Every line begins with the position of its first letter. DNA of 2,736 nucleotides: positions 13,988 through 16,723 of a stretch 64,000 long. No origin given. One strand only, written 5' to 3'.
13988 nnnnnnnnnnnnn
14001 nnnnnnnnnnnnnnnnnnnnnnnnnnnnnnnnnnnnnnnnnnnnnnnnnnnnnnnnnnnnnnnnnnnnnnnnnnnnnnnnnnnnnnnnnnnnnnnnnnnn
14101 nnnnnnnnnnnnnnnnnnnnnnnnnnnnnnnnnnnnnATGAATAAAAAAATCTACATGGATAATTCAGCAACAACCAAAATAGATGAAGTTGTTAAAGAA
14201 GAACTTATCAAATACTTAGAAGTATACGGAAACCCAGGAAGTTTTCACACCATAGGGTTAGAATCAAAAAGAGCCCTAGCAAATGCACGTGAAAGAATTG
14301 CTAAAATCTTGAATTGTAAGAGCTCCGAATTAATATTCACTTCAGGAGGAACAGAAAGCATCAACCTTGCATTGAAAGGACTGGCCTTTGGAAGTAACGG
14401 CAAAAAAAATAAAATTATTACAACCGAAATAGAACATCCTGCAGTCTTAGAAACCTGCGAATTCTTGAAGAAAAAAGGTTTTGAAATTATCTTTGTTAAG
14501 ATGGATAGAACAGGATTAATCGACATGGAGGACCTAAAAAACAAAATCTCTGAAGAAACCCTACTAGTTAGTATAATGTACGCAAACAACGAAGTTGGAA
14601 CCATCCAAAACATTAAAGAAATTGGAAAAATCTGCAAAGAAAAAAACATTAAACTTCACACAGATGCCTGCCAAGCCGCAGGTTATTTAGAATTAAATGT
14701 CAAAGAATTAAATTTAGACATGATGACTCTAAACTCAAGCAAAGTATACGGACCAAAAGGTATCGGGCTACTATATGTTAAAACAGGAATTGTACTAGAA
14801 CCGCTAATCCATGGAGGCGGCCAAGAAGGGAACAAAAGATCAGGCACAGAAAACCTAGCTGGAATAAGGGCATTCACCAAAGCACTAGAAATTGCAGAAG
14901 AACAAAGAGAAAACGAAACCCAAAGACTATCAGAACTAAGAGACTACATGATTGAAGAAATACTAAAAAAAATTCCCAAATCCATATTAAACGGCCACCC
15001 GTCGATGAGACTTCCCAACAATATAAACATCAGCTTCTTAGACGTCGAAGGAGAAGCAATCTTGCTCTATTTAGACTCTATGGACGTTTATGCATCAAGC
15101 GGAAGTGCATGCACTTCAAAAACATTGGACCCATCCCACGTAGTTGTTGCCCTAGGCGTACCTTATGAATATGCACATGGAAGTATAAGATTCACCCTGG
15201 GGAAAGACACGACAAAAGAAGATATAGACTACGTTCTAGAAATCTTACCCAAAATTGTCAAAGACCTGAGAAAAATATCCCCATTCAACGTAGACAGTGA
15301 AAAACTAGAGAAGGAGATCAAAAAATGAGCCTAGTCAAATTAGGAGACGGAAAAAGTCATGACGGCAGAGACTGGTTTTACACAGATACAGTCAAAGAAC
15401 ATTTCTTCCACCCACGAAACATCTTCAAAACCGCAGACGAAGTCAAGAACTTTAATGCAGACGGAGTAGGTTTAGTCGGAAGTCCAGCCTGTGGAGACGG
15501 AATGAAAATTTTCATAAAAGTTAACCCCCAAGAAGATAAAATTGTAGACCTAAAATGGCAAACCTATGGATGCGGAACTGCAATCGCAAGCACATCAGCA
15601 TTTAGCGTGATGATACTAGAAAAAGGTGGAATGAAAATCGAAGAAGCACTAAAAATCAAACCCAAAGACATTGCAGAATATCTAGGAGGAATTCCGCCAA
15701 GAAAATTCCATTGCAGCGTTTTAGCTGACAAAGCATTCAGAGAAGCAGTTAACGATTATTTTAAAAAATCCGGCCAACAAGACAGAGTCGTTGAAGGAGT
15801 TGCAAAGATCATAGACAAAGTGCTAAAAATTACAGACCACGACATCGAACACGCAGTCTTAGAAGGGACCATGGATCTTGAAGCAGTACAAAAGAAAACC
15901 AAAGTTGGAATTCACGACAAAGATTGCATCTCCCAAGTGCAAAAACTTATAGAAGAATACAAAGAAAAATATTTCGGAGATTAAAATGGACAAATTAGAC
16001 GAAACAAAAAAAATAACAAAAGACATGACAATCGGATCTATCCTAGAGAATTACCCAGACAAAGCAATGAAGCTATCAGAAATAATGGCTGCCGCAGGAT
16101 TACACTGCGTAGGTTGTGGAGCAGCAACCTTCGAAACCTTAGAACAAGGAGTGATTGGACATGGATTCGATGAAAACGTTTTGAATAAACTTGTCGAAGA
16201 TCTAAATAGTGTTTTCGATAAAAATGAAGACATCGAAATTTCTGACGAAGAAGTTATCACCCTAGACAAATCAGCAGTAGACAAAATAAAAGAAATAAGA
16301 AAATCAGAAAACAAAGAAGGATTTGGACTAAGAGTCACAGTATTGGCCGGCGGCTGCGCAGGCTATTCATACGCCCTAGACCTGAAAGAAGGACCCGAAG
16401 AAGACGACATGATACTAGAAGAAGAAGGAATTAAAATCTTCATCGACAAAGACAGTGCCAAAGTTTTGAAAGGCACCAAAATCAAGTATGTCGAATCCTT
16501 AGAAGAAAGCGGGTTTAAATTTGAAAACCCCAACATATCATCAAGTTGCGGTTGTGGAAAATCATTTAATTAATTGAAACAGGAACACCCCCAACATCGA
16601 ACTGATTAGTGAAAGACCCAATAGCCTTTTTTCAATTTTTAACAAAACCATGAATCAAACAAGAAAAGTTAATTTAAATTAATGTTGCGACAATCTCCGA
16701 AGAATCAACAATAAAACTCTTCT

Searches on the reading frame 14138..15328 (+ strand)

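Call 9: search_protein_families(library=pfam, max_evalue=0.001, proteins=[window:14138-15328:+])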
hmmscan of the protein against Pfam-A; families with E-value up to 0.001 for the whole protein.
window:14138-15328:+ (396 aa): 6 families
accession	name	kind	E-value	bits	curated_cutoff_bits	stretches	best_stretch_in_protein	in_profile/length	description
PF00266.25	Aminotran_5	-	1.1e-76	258.7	21.5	1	5-366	1-371/371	Aminotransferase class-V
PF01041.23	DegT_DnrJ_EryC1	-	5.1e-12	46.1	19.8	1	63-182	40-151/360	DegT/DnrJ/EryC1/StrS aminotransferase family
PF00155.27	Aminotran_1_2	-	1.3e-09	38.2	19.7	1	45-369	41-360/361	Aminotransferase class I and II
PF01212.27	Beta_elim_lyase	-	2.9e-09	37.1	27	1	49-202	36-199/288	Beta-eliminating lyase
PF00282.25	Pyridoxal_deC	-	5.1e-05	22.6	27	1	114-181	166-239/375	Pyridoxal-dependent decarboxylase conserved domain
PF01053.26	Cys_Met_Meta_PP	-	0.00036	19.6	27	1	52-195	59-191/381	Cys/Met metabolism PLP-dependent enzyme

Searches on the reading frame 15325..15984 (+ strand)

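Call 9: search_protein_families(library=pfam, max_evalue=0.001, proteins=[window:15325-15984:+])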
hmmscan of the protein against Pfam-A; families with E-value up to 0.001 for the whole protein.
window:15325-15984:+ (219 aa): 2 families
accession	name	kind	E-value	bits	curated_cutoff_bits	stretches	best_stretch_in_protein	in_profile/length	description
PF01592.21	NifU_N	-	3e-38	131.3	22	1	19-150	2-125/127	NifU-like N terminal domain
PF04324.20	Fer2_BFD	-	4.7e-05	24.1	26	1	168-211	7-50/50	BFD-like [2Fe-2S] binding domain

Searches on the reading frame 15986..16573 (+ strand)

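Call 9: search_protein_families(library=pfam, max_evalue=0.001, proteins=[window:15986-16573:+])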
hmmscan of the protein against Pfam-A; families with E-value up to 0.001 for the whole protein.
window:15986-16573:+ (195 aa): 2 families
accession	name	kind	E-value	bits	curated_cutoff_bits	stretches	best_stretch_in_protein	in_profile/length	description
PF01521.26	Fe-S_biosyn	-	1.1e-20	74.3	26.3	1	91-192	3-110/110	Iron-sulphur cluster biosynthesis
PF08984.16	DUF1858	-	9.4e-13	48.5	32.2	1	10-63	1-55/59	Domain of unknown function (DUF1858)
